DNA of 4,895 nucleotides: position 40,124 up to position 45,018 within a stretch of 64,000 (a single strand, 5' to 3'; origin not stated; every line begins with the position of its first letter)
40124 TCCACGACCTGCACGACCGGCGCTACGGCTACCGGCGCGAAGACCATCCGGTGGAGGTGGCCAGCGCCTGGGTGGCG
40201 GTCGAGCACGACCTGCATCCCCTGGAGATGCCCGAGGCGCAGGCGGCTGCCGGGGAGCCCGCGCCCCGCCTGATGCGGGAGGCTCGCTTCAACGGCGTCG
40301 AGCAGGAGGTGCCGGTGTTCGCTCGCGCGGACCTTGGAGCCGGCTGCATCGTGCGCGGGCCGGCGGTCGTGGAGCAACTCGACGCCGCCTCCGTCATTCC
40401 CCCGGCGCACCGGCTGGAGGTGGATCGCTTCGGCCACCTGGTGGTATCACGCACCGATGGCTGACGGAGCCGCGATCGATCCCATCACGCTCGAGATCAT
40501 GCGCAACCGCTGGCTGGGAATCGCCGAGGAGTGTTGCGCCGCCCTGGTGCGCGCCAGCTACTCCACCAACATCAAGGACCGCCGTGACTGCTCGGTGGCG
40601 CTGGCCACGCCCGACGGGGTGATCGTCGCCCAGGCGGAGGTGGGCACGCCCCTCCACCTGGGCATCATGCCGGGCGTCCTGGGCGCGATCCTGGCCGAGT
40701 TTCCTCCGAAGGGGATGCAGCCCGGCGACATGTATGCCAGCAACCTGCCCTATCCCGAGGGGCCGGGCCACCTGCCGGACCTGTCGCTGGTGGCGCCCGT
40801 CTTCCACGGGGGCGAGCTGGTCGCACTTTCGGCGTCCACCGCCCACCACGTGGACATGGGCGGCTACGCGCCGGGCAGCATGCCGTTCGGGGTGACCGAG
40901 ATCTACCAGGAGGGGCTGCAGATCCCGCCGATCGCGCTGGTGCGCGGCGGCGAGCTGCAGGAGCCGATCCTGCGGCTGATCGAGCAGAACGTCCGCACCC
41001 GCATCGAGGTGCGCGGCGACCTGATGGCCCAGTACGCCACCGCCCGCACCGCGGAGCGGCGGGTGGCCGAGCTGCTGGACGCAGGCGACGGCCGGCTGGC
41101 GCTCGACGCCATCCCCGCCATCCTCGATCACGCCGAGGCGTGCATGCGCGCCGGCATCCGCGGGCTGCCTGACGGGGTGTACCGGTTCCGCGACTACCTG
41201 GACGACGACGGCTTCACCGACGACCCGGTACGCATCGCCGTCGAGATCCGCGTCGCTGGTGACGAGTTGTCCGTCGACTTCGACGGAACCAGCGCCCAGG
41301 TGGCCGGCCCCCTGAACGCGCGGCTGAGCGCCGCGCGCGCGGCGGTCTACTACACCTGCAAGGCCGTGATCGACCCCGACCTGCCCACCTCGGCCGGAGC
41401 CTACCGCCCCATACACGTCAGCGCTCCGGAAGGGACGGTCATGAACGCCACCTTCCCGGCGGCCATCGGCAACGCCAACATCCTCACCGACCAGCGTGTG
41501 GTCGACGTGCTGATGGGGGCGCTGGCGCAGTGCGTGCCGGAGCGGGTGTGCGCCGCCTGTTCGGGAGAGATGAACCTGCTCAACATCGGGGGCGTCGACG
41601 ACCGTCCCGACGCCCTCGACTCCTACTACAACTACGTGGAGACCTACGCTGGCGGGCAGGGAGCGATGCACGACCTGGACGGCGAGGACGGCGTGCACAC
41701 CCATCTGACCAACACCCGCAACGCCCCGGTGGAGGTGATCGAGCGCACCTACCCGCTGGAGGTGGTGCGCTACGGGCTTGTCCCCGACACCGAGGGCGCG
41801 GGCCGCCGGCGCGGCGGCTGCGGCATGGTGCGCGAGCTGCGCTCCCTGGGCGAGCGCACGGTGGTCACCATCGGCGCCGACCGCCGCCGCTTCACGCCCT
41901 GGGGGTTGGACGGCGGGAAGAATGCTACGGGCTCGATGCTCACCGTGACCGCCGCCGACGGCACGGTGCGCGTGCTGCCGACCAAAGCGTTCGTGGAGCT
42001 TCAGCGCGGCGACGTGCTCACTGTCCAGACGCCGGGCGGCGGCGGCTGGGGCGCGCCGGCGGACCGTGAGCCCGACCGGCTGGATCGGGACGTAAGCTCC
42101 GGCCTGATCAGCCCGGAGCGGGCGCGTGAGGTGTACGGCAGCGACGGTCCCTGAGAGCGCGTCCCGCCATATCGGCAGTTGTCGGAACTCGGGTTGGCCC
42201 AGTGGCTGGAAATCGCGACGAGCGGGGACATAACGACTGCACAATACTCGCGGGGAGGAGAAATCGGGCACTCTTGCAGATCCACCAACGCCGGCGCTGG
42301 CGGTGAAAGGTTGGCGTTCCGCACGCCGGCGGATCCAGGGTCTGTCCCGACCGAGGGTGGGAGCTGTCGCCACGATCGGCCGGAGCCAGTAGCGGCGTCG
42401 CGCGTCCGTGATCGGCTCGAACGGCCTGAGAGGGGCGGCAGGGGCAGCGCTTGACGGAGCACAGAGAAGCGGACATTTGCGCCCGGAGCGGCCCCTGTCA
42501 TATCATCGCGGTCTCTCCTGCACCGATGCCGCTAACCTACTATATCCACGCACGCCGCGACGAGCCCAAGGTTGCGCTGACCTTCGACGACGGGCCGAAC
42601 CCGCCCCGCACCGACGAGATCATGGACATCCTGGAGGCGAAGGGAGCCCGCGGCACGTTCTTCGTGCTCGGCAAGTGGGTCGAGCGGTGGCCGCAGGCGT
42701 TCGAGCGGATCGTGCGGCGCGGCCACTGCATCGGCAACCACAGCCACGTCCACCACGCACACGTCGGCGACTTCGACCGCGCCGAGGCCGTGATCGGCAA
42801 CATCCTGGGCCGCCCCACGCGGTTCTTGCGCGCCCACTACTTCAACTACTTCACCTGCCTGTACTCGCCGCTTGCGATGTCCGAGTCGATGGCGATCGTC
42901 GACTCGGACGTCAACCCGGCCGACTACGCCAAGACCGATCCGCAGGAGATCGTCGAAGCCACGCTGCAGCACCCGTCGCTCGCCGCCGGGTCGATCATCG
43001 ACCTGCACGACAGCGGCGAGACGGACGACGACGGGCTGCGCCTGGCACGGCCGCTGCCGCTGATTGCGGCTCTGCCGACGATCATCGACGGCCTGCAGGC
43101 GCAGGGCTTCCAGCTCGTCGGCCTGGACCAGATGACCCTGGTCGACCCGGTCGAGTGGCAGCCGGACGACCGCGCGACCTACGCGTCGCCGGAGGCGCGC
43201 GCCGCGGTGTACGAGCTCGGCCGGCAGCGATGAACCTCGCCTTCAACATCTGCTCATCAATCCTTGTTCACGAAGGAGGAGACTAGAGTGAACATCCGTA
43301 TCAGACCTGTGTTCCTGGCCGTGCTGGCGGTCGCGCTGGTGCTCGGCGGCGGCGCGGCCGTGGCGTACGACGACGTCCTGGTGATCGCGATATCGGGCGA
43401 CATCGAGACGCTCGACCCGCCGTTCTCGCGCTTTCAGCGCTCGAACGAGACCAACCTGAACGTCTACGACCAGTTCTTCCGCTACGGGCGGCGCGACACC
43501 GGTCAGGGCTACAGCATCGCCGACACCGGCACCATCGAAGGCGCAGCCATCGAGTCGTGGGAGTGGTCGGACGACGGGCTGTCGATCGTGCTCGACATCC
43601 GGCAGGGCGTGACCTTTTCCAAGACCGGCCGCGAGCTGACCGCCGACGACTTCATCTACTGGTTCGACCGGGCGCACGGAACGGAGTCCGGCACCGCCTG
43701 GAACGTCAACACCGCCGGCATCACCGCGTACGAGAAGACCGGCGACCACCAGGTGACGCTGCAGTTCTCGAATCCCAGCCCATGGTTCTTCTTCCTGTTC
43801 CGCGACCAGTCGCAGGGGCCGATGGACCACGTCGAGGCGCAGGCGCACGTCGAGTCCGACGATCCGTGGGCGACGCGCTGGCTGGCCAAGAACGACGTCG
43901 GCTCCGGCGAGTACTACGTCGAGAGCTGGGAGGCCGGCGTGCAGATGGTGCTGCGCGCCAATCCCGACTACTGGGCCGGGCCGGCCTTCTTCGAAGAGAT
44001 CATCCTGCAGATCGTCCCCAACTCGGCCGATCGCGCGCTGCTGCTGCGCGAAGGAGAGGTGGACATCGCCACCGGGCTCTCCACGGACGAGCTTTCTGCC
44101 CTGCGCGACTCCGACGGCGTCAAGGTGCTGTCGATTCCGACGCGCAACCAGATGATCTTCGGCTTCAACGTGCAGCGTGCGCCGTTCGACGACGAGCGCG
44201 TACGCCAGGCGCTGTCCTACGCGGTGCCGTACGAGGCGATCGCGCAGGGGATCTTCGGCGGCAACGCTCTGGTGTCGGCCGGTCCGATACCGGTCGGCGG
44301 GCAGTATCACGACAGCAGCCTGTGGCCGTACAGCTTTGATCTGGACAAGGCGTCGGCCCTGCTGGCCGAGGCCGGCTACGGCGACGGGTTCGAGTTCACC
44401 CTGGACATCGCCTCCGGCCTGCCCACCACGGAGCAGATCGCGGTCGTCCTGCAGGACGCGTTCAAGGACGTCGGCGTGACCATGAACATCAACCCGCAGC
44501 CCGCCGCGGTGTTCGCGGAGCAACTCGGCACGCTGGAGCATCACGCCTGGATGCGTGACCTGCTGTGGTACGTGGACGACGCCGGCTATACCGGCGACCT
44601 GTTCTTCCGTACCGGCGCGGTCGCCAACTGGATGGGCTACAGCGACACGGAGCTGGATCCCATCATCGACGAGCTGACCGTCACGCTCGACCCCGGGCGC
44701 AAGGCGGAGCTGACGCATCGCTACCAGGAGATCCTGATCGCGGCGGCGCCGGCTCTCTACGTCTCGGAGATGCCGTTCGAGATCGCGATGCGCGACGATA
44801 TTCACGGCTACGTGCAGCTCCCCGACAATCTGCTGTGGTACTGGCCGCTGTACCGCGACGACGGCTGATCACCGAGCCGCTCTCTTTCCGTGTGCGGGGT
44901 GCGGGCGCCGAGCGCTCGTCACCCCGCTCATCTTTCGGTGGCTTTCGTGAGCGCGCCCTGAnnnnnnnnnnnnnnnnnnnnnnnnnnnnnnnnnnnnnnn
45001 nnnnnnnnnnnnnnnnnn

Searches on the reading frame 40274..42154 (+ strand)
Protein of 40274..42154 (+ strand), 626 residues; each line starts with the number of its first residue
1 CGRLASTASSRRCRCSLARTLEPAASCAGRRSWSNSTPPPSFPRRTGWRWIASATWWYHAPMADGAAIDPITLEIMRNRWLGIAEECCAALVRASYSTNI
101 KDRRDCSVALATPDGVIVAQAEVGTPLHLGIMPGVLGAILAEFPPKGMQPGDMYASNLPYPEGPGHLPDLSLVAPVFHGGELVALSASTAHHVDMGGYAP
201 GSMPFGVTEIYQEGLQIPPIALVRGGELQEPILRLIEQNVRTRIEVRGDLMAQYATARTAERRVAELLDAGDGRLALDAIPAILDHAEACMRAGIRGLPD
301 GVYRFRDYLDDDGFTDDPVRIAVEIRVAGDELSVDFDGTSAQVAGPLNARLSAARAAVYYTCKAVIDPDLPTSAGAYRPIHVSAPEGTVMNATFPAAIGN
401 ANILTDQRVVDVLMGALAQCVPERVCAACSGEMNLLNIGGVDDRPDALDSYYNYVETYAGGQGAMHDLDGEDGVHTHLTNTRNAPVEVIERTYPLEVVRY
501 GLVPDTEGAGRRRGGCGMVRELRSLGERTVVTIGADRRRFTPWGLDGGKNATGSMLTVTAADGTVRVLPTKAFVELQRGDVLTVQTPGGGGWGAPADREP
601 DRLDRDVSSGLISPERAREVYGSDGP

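Call 11: search_protein_families(library=pfam, proteins=[window:40274-42154:+], max_evalue=0.001)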
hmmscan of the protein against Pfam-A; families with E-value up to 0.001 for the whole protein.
window:40274-42154:+ (626 aa): 1 family
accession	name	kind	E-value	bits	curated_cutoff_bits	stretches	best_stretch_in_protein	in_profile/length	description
PF02538.19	Hydantoinase_B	-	2.3e-178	594.3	26.8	1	69-595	1-519/519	Hydantoinase B/oxoprolinase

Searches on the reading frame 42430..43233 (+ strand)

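Call 11: search_protein_families(library=pfam, proteins=[window:42430-43233:+], max_evalue=0.001)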
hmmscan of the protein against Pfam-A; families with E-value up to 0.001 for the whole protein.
window:42430-43233:+ (267 aa): 1 family
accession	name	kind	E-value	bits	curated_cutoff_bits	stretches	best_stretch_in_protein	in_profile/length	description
PF01522.26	Polysacc_deac_1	-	6.5e-22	78.2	23.1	1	42-134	3-102/124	Polysaccharide deacetylase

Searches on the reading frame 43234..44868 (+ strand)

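Call 11: search_protein_families(library=pfam, proteins=[window:43234-44868:+], max_evalue=0.001)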
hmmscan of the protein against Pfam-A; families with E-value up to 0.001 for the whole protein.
window:43234-44868:+ (544 aa): 1 family
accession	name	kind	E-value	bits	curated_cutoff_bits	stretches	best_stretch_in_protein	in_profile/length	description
PF00496.27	SBP_bac_5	-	4.1e-78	263.5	32.4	1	101-455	2-358/368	Bacterial extracellular solute-binding proteins, family 5 Middle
